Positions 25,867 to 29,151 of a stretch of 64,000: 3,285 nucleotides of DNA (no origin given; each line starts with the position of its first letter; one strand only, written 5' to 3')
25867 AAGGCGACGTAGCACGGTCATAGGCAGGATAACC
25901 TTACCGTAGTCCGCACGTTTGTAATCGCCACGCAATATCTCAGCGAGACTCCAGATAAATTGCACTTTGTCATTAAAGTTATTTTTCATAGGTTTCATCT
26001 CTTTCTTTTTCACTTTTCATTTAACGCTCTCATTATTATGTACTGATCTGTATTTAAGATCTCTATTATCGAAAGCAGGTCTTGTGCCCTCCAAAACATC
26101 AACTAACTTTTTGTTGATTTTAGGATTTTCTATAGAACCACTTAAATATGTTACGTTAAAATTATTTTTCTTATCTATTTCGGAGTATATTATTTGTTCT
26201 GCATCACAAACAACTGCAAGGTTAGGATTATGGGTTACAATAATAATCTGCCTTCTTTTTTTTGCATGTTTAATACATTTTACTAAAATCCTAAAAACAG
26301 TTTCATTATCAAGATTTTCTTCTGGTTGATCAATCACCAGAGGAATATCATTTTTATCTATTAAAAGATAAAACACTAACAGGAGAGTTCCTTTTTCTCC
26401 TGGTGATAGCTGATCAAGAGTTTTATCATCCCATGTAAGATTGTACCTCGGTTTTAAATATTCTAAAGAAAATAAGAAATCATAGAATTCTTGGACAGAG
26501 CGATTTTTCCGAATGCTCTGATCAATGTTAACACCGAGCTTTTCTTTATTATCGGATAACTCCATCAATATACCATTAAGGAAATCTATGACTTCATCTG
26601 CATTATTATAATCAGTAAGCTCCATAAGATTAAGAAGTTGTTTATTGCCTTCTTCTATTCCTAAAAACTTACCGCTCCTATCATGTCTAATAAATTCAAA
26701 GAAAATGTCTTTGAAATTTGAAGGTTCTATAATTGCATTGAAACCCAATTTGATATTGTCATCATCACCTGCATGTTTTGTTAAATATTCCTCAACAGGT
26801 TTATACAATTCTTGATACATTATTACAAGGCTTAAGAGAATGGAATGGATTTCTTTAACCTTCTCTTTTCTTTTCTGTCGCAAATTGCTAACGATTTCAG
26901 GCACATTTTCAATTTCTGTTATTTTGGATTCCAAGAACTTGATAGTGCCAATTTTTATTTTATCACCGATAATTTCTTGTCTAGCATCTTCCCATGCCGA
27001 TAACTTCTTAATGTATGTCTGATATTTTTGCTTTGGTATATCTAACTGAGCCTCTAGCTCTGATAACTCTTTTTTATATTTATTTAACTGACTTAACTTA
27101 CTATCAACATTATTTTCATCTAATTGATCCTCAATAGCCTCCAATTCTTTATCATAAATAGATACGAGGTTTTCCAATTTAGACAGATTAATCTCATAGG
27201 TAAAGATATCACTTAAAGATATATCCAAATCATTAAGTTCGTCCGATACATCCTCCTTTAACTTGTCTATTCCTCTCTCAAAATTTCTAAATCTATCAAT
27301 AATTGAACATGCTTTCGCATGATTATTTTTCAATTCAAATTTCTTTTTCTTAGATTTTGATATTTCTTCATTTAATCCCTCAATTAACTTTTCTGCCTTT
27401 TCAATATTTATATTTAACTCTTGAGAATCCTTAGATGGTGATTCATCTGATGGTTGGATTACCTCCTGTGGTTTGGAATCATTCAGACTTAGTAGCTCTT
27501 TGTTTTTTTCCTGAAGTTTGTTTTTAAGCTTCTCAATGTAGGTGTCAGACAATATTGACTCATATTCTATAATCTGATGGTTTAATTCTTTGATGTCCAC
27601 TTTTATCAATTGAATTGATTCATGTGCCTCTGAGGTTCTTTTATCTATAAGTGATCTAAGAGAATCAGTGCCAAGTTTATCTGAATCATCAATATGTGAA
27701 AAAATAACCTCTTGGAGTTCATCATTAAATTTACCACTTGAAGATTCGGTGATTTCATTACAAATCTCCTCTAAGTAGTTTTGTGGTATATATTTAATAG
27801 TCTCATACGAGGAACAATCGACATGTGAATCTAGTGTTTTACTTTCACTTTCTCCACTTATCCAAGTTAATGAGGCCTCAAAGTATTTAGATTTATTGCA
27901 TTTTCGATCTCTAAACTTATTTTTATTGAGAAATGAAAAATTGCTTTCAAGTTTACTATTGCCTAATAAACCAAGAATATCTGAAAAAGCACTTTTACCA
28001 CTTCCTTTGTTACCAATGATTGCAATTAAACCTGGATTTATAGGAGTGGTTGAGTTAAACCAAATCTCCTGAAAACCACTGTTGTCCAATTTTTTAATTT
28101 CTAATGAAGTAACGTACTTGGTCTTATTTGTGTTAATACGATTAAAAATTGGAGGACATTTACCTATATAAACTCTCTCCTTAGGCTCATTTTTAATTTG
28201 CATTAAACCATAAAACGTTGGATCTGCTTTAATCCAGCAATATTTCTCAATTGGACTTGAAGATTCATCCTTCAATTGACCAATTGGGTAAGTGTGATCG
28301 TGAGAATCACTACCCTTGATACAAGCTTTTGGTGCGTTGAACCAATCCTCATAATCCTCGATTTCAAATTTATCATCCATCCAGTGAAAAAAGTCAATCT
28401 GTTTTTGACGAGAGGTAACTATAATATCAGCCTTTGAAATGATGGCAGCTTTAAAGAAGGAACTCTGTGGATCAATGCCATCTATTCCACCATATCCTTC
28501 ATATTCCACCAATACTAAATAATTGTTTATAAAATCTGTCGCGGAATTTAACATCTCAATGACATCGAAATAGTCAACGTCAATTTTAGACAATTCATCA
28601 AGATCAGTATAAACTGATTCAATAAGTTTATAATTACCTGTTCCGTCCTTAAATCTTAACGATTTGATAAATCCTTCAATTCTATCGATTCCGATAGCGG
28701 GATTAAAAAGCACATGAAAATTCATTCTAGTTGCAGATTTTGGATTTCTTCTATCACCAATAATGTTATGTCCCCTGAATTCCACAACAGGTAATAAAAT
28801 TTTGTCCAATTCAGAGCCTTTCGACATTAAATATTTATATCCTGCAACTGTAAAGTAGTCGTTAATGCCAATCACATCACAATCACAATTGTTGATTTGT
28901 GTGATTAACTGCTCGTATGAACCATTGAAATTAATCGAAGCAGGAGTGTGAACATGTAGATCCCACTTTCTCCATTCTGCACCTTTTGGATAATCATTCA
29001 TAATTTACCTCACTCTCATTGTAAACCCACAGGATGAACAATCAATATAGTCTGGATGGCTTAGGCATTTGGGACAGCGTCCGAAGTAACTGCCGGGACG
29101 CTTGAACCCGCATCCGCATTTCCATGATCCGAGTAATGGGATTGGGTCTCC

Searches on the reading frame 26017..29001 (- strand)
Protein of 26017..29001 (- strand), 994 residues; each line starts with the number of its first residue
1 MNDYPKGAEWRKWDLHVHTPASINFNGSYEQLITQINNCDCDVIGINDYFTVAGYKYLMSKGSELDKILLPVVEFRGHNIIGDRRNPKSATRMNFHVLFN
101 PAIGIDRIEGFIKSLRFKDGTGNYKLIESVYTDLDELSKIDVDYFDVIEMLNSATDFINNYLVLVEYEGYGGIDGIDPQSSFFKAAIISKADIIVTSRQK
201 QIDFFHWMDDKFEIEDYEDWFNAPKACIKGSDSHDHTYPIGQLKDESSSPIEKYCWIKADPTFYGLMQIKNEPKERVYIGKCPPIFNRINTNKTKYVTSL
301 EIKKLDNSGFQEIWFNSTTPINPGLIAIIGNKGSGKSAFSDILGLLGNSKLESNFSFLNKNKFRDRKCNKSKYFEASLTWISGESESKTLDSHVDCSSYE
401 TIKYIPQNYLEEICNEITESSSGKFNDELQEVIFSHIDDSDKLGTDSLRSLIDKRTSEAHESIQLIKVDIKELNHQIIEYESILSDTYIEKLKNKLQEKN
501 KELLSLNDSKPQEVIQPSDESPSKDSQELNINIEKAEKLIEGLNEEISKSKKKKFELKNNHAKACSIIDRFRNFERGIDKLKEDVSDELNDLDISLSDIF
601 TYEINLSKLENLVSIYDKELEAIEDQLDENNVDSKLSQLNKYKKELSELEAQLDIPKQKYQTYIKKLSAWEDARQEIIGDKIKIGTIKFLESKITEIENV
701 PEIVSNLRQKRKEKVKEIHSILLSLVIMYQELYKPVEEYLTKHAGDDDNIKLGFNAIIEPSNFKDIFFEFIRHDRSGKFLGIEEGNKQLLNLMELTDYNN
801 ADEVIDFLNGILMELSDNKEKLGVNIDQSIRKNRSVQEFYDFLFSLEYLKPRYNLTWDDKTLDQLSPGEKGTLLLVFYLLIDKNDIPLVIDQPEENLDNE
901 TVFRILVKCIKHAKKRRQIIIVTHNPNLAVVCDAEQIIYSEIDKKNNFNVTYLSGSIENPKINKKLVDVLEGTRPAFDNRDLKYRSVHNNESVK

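Call 3: search_protein_families(library=pfam, proteins=[window:26017-29001:-], max_evalue=1)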
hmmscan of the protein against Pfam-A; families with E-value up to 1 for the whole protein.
window:26017-29001:- (994 aa): 4 families
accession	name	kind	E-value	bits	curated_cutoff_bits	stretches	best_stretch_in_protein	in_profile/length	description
PF02463.25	SMC_N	-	3.5e-10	40.1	40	2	506-937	56-210/220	RecF/RecN/SMC N terminal domain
PF13304.12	AAA_21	-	2.1e-06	28.5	27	1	861-928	234-302/304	AAA domain, putative AbiEii toxin, Type IV TA system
PF24872.1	DUF2110_N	-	0.043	14.4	28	1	573-596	13-36/72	DUF2110 N-terminal domain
PF13555.12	AAA_29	-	0.2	11.9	27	1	320-341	18-40/61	P-loop containing region of AAA domain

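Call 4: search_protein_families(library=padloc, proteins=[window:26017-29001:-], max_evalue=1)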
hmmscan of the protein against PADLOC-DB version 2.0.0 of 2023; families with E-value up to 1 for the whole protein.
window:26017-29001:- (994 aa): 11 families
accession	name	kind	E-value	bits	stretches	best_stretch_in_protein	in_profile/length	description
PDLC02208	Ppl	-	1.1e-18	64.7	2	525-980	442-888/894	-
PDLC04135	mad3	-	8.3e-17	59.8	2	629-937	138-334/374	mads_3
PDLC04164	AriA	-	1.6e-08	32.4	1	861-941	168-248/253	-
PDLC04182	HEC-01A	-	1.7e-06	25.3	2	871-937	289-359/406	-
PDLC02980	AriA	-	2.2e-06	25.9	2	861-928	234-302/304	-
PDLC03859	LmuB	-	7.2e-06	23.5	1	319-929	19-589/611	-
PDLC04174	HEC-01A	-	1.1e-05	22.9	1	808-945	85-228/264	-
PDLC04140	mad8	-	0.0061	14.1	0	306-339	9-43/314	mads_8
PDLC04178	HEC-01A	-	0.0085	13.2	1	888-928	291-330/399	-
PDLC04183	HEC-01A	-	0.036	11.1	1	904-944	323-363/402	-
PDLC04678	PDC-M49A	-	0.11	8.7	1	608-965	292-647/681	-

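Call 5: search_protein_families(library=ncbifam, proteins=[window:26017-29001:-], max_evalue=1)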
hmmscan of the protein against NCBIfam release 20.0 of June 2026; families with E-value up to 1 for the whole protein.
window:26017-29001:- (994 aa): 28 families (the best 25 are shown)
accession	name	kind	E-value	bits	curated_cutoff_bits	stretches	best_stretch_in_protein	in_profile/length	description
NF045780.1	TrlF_fam_ATP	equivalog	4.8e-194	647.8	350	1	6-985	1-944/944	TrlF family AAA-like ATPase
NF045781.1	Spaf1101_AAA_ATP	equivalog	9.2e-26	90.5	475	2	607-987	440-835/836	Spaf_1101 family AAA-like ATPase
NF042955.1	Ppl_antiphage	equivalog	1.2e-23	83.1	1000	1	212-980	184-878/882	anti-phage protein Ppl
TIGR03608.1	L_ocin_972_ABC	subfamily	6e-08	32.4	254.85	2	859-933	129-201/206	putative bacteriocin export ABC transporter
TIGR02168.1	SMC_prok_B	equivalog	2.6e-06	25.5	567.35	2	452-744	258-549/1181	chromosome segregation protein SMC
NF040873.1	AztA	equivalog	5.5e-05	22.8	220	1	859-931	114-184/191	zinc ABC transporter ATP-binding protein AztA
TIGR02211.1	LolD_lipo_ex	equivalog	5.8e-05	22.7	307.75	1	865-933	142-209/221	lipoprotein-releasing ABC transporter ATP-binding protein LolD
TIGR04521.1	ECF_ATPase_2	equivalog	0.00012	21.3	330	1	886-927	165-206/279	energy-coupling factor transporter ATPase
NF053840.1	MnTportMntADein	equivalog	0.00014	21.5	400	1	859-939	128-207/240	manganese ABC transporter ATP-binding protein MntA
TIGR01842.1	type_I_sec_PrtD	subfamily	0.00066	18.3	510.15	1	888-933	476-521/544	type I secretion system permease/ATPase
NF008364.0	PRK11160.1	equivalog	0.00081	18.1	630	1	863-925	475-534/575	heme ABC transporter ATP-binding protein/permease CydC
NF007826.0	PRK10535.1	equivalog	0.00085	17.7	966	1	324-348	34-59/648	macrolide ABC transporter ATP-binding protein/permease MacB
NF003034.1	PRK03918.1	equivalog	0.00087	17.4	700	2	470-719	171-418/878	DNA double-strand break repair ATPase Rad50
NF038007.1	ABC_ATP_DarD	equivalog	0.0016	18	375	0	325-348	33-56/218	darobactin export ABC transporter ATP-binding protein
TIGR02868.1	CydC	equivalog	0.0016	17.2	329.05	1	864-926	471-530/530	thiol reductant ABC exporter subunit CydC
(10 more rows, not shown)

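Call 13: find_related_loci(query=window:26017-29001:-, collection=genome_contigs, flank=8000)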
Query window:26017-29001:- (994 aa) in genome_contigs; peptide patterns used: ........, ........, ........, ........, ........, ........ (x = any residue, [..] = any of these).
113 stretches matched a pattern, but none encodes a relative of the query by tblastn (E <= 1e-3).

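Call 19: find_homologous_proteins(query=window:26017-29001:-, max_evalue=1e-10)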
Query window:26017-29001:- (994 aa): 4466 proteins with E <= 1e-10 among 8000 candidates; the best 120 are listed.
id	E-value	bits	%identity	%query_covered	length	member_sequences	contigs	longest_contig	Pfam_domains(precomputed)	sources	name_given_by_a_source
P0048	0.0e+0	2224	100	100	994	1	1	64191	PF02463.26,PF13304.13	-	-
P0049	1.2e-260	886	43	100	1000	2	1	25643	PF13175.13,PF02463.26,PF13304.13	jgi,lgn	-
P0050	2.8e-242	825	43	99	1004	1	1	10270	PF02463.26,PF13304.13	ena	-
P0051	2.9e-238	812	42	99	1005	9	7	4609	PF13175.13,PF02463.26,PF13304.13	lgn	-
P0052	1.2e-237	810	44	99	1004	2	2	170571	PF02463.26,PF13304.13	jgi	-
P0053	2.1e-236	806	43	99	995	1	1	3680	PF13304.13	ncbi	-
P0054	3.6e-235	802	43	98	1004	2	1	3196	PF02463.26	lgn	-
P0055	3.8e-235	801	40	99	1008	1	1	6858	PF02463.26,PF13304.13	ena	-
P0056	4.2e-235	801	44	99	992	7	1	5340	PF02463.26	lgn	-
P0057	5.3e-234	798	42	99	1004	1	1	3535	PF13304.13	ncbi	-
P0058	8.2e-234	797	43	99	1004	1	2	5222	PF02463.26,PF13304.13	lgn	-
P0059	8.9e-234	797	41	99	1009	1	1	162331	PF02463.26,PF13304.13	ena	-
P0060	1.1e-233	797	44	99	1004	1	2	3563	PF02463.26,PF13304.13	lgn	-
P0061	2.5e-233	795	42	99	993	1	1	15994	PF02463.26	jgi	jgi:predicted ATPase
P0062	1.9e-232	793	43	99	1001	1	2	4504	PF13304.13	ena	-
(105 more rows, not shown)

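Call 21: find_related_loci(query=A1, collection=genome_contigs, flank=8000)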
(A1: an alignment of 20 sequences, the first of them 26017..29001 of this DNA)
Query A1 (994 aa) in genome_contigs; peptide patterns used: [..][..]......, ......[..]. (x = any residue, [..] = any of these).
599 stretches matched a pattern (row limit reached: there are more); 574 encode a relative of the query (tblastn E <= 1e-3); the best 80 are kept; 80 distinct loci.
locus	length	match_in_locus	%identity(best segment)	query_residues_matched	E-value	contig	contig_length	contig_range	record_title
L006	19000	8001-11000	41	7-986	0e+0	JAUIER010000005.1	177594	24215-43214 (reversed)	MAG: bacterium isolate 8_bin.41 NODE_167_length_177594_cov_1.507255, whole genome shotgun sequence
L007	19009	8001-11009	39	4-984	0e+0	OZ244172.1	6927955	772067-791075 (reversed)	MAG: Bryobacterales bacterium isolate 58688682-6237-4a80-b671-17c8115c7f57 genome assembly, chromosome: 1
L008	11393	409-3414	39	3-984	0e+0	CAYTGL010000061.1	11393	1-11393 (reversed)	MAG TPA_asm: uncultured Chromatiales bacterium isolate SRP344714_co2_391 genome assembly, contig: NODE_14950_length_1139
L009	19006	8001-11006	38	4-986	0e+0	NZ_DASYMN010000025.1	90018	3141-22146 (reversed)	MAG: Bradyrhizobium sp. isolate SMAG_U4376 k141_1961855, whole genome shotgun sequence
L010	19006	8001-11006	37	4-984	0e+0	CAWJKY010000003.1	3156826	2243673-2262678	MAG: uncultured Alphaproteobacteria bacterium isolate MFD02416.bin.1.58 genome assembly, contig: contig_90, whole genome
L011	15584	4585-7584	38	4-984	0e+0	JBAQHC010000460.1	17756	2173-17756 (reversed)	MAG: Alphaproteobacteria bacterium isolate MFD09810_ilm_asm_bin8 k127_55194, whole genome shotgun sequence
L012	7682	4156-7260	37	1-994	0e+0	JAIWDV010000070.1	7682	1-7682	MAG: Bacteroidales bacterium isolate SFP3_RS_13_14 NODE_2510_length_7682_cov_2.217547, whole genome shotgun sequence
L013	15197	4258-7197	40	6-984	0e+0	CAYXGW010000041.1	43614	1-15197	MAG TPA_asm: uncultured Deferribacteres bacterium isolate binchicken_co182_195 genome assembly, contig: NODE_145_length_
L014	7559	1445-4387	39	2-984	0e+0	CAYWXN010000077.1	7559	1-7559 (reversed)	MAG TPA_asm: uncultured Ruminiclostridium sp. isolate SRP192927_co1_258 genome assembly, contig: NODE_25872_length_7559_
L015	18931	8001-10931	39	6-984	0e+0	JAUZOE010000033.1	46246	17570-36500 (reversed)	MAG: Bacteroidota bacterium isolate bin50(3d) KIDBMPAE_33, whole genome shotgun sequence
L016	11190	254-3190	39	6-988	0e+0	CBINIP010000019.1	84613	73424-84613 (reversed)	MAG TPA_asm: uncultured Pontibacter sp. isolate SRR16817047_binner12_Refined_5 genome assembly, contig: ERZ27392949.119,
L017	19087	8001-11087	38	1-984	0e+0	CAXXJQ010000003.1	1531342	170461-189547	MAG: Desulfuromonadales bacterium isolate 9856a9eb-0080-408b-a1e2-7796c5ec94f2 genome assembly, contig: contig_3, whole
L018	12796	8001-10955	39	6-984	0e+0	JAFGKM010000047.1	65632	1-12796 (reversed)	MAG: Candidatus Omnitrophota bacterium isolate Zod_Metabat.338 k87_4838810, whole genome shotgun sequence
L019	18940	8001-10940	40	5-984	0e+0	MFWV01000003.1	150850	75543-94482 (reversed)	MAG: Candidatus Pacebacteria bacterium RIFOXYA1_FULL_38_18 rifoxya1_full_scaffold_18, whole genome shotgun sequence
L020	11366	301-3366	36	4-984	0e+0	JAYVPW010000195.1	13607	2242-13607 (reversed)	MAG: Spartobacteria bacterium isolate GL72_UP_concoct_117 GL72_UP_concoct_117_194, whole genome shotgun sequence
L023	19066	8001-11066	36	4-984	0e+0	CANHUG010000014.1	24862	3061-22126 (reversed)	MAG: Verrucomicrobiales bacterium isolate RE-27jun17-61 genome assembly, contig: RE-27jun17-C1166, whole genome shotgun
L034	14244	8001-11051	35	1-984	0e+0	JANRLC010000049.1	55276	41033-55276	MAG: Verrucomicrobiota bacterium isolate bins.134 k141_5304568, whole genome shotgun sequence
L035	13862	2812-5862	34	1-984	0e+0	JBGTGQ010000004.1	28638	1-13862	MAG: Terrimicrobiaceae bacterium isolate JTS-RE219 k141_4701502, whole genome shotgun sequence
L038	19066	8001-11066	36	4-984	0e+0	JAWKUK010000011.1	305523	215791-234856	MAG: Planctomycetota bacterium isolate ABC2.79 ABC2.79.fa-11, whole genome shotgun sequence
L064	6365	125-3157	34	1-987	4e-164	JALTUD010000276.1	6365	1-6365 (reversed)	MAG: Flavobacteriales bacterium isolate S147_maxbin2_scaf2bin.065_VB S147_NODE_2515_length_6365_cov_4.737897, whole geno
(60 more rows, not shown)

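Call 26: search_protein_families(library=pfam, alignment_id=A2, max_evalue=0.0001)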
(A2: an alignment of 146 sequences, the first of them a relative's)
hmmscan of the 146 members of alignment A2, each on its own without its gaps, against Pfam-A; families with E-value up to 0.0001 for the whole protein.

A. member 1, L006:7146-7430:+ (94 aa): 1 family
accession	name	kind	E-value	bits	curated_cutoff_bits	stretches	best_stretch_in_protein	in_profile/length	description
PF04977.20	DivIC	-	5.8e-13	48.9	28.9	1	8-84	2-78/80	Septum formation initiator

B. families by the number of members that match (of 146 scanned): 108 families (the first 25 are shown)
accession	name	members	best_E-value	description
PF04851.21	ResIII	10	2.2e-24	Type III restriction enzyme, res subunit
PF00270.35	DEAD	5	6.9e-11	DEAD/DEAH box helicase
PF09903.14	DUF2130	4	1.3e-83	Uncharacterized protein conserved in bacteria (DUF2130)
PF01420.25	Methylase_S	4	1.9e-27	Type I restriction modification DNA specificity domain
PF04313.20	HSDR_N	3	3.8e-47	Type I restriction enzyme R protein N terminus (HSDR_N)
PF19778.5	RE_endonuc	3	2.2e-35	Endonuclease domain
PF00271.37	Helicase_C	3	6e-19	Helicase conserved C-terminal domain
PF02384.22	N6_Mtase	3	3.8e-10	N-6 DNA Methylase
PF01381.28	HTH_3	3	9e-09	Helix-turn-helix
PF01555.25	N6_N4_Mtase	2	2.6e-44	DNA methylase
PF20473.4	MmeI_Mtase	2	2.2e-36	MmeI, DNA-methyltransferase domain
PF13365.12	Trypsin_2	2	4.1e-35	Trypsin-like peptidase domain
PF18766.7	SWI2_SNF2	2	2.1e-32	SWI2/SNF2 ATPase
PF07669.17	Eco57I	2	7.5e-23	Eco57I restriction-modification methylase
PF00089.32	Trypsin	2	1.1e-20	Trypsin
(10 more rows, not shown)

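Call 32: search_solved_structures(query=A1, max_evalue=0.01)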
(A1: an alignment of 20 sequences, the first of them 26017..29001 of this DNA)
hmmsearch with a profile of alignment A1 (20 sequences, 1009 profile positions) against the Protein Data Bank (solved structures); distinct sequences matched with E-value up to 0.01: 26.
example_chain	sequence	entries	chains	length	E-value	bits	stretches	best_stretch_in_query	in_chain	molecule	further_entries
8v46_A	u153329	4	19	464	3.3e-08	35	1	795-951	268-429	AriA antitoxin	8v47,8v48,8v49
8v45_A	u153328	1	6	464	4e-07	31.4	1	795-951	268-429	AriA antitoxin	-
8ux9_B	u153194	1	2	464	4.3e-07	31.3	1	795-951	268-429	AriA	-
5xu1_A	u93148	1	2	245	2.1e-06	29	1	909-958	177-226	ABC transporter ATP-binding protein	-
3aux_A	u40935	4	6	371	4.2e-06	28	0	326-363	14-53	DNA double-strand break repair rad50 ATPase | DNA double-strand break repair Rad50 ATPase,DNA double-strand break repair Rad50 ATPase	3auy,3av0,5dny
5f3w_B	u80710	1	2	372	4.8e-06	27.8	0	326-363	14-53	DNA double-strand break repair Rad50 ATPase,DNA double-strand break repair Rad50 ATPase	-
7tch_B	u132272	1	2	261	7.4e-05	23.9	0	910-954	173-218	Bacitracin export ATP-binding protein BceA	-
9w2w_D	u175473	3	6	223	0.00031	21.8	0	879-956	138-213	LolD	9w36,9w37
9w35_C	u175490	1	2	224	0.00032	21.8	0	879-956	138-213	LolD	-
5xg3_A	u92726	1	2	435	0.00051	21.1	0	882-947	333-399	Chromosome partition protein Smc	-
3qku_A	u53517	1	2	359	0.00054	21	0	820-952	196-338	DNA double-strand break repair rad50 ATPase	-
2ghi_A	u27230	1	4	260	0.00058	20.9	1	849-961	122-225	transport protein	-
5lj9_A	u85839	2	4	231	0.00062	20.8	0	337-360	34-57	Macrolide export ATP-binding/permease protein MacB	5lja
7tcg_B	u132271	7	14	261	0.00089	20.3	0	910-954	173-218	Bacitracin export ATP-binding protein BceA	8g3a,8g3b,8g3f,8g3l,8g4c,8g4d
3qkt_A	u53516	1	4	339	0.00091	20.3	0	881-952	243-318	DNA double-strand break repair rad50 ATPase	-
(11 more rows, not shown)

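Call 44: find_encoding_contigs(protein=P0049, flank=8000, max_places=2)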
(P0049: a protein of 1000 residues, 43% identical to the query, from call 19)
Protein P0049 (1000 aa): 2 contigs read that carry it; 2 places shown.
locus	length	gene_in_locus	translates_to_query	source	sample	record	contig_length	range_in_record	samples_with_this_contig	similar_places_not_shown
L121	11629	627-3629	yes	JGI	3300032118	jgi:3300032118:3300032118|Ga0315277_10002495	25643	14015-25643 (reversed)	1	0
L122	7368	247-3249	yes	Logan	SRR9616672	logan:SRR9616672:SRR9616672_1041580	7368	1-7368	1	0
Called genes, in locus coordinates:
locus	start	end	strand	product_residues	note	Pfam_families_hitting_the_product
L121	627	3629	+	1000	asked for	PF02463:SMC_N (faint), PF13304:AAA_21 (faint), PF13175:AAA_15 (weak)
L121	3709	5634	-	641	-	-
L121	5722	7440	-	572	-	-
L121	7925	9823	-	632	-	PF08439:Peptidase_M3_N, PF01432:Peptidase_M3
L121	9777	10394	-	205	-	-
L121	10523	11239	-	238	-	PF13442:Cytochrome_CBB3 (faint)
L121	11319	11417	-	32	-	-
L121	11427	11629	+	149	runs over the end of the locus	PF02082:Rrf2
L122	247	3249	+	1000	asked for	PF02463:SMC_N (faint), PF13304:AAA_21 (faint), PF13175:AAA_15 (weak)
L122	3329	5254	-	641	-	-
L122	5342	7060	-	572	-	-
